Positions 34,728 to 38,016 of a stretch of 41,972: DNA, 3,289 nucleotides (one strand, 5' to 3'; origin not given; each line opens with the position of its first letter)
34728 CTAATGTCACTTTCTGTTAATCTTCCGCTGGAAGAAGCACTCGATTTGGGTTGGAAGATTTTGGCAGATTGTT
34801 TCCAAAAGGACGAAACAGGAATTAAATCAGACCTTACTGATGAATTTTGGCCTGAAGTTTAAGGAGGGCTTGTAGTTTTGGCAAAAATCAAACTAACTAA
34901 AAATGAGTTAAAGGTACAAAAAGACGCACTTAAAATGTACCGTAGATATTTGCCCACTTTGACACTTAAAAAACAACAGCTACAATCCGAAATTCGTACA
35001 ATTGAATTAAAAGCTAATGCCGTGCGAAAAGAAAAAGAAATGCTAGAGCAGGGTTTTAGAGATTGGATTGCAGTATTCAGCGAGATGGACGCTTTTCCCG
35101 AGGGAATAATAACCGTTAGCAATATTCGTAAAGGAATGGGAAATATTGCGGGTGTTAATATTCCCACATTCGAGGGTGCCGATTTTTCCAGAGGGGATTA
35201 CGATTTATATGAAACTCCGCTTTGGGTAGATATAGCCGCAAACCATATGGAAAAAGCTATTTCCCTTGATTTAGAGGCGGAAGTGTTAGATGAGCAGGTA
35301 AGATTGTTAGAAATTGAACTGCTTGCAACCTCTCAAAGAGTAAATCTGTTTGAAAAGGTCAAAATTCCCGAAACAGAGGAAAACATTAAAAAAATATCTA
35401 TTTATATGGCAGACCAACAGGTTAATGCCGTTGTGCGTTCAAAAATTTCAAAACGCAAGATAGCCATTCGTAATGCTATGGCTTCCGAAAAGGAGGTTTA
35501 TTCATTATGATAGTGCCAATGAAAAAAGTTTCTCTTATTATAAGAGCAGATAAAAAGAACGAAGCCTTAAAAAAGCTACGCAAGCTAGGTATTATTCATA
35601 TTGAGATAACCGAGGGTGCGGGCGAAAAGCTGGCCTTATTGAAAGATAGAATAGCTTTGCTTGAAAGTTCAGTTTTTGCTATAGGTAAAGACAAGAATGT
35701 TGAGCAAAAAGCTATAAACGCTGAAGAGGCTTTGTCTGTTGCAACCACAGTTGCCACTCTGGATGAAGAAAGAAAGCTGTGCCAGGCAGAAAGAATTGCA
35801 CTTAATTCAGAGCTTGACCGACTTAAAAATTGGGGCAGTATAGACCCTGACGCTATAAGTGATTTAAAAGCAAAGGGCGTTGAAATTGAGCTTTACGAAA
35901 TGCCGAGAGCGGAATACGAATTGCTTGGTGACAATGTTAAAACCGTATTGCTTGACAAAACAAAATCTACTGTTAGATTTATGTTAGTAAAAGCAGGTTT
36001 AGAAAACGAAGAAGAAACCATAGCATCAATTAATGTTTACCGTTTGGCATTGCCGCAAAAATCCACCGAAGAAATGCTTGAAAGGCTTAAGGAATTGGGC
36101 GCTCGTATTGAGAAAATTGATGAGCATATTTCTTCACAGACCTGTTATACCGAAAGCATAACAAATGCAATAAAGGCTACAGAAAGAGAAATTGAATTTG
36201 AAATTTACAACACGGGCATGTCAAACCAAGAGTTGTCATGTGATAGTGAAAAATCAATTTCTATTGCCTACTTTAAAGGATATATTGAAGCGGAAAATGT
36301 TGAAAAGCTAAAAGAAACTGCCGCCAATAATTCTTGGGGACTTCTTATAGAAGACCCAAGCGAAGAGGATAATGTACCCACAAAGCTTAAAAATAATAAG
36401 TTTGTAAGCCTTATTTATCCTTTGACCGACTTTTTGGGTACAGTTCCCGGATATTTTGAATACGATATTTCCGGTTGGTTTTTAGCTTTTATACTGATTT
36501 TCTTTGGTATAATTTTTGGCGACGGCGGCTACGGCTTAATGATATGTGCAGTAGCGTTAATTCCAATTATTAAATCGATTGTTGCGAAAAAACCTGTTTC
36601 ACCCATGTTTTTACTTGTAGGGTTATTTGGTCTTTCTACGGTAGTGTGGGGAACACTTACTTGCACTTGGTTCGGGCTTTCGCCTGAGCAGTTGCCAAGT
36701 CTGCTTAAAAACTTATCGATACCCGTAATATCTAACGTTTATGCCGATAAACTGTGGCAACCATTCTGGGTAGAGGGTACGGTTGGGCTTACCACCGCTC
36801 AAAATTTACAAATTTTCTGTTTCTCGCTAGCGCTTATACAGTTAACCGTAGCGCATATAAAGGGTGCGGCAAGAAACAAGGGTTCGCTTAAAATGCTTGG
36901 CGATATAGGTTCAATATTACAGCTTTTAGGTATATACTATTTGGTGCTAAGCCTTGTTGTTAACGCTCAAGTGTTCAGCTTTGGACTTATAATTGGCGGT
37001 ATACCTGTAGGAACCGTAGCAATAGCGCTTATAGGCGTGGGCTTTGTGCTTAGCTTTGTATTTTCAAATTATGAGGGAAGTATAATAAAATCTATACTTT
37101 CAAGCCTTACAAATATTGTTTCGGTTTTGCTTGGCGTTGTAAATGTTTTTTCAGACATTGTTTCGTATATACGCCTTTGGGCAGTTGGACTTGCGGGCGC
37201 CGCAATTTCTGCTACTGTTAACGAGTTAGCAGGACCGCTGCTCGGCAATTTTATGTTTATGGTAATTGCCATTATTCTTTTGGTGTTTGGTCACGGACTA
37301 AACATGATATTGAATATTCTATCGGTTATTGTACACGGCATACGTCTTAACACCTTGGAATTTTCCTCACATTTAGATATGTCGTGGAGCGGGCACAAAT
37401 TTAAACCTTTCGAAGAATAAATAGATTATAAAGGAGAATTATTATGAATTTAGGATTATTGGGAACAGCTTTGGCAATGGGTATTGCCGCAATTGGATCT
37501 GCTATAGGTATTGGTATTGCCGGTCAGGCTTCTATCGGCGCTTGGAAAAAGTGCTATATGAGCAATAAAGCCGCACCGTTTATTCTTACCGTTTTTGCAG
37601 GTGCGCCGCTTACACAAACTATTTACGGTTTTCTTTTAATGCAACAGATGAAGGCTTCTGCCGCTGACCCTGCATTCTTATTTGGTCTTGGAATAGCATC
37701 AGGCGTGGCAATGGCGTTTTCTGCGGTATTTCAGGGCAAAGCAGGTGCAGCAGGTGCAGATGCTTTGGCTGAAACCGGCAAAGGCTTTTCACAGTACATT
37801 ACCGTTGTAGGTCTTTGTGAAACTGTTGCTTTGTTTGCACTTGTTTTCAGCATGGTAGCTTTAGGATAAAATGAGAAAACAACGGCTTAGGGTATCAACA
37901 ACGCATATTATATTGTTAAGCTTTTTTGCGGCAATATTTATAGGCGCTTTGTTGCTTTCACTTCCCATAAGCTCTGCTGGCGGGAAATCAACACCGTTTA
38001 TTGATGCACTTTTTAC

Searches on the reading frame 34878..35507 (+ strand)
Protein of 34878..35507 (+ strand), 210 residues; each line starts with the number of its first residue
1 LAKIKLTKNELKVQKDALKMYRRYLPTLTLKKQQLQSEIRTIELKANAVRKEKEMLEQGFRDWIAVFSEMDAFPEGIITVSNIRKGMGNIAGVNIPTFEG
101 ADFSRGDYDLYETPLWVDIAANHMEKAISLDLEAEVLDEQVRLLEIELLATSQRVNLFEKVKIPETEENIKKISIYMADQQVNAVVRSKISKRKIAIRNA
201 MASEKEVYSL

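Call 5: search_protein_families(library=pfam, proteins=[window:34878-35507:+], max_evalue=0.01)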
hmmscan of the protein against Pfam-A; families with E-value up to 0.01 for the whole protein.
window:34878-35507:+ (210 aa): 2 families
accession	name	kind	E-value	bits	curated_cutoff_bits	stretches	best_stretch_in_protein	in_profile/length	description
PF01813.22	ATP-synt_D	-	4.1e-40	138.2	25.7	1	10-192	1-195/196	ATP synthase subunit D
PF11690.13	DUF3287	-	0.0072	16.6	27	0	28-80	60-113/121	Protein of unknown function (DUF3287)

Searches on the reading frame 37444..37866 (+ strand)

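Call 5: search_protein_families(library=pfam, proteins=[window:37444-37866:+], max_evalue=0.01)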
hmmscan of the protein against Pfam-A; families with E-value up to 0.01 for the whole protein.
window:37444-37866:+ (141 aa): 1 family
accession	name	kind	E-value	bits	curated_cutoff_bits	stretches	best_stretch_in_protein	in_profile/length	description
PF00137.26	ATP-synt_C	-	9.7e-17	61.4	24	2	80-138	1-59/60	ATP synthase subunit C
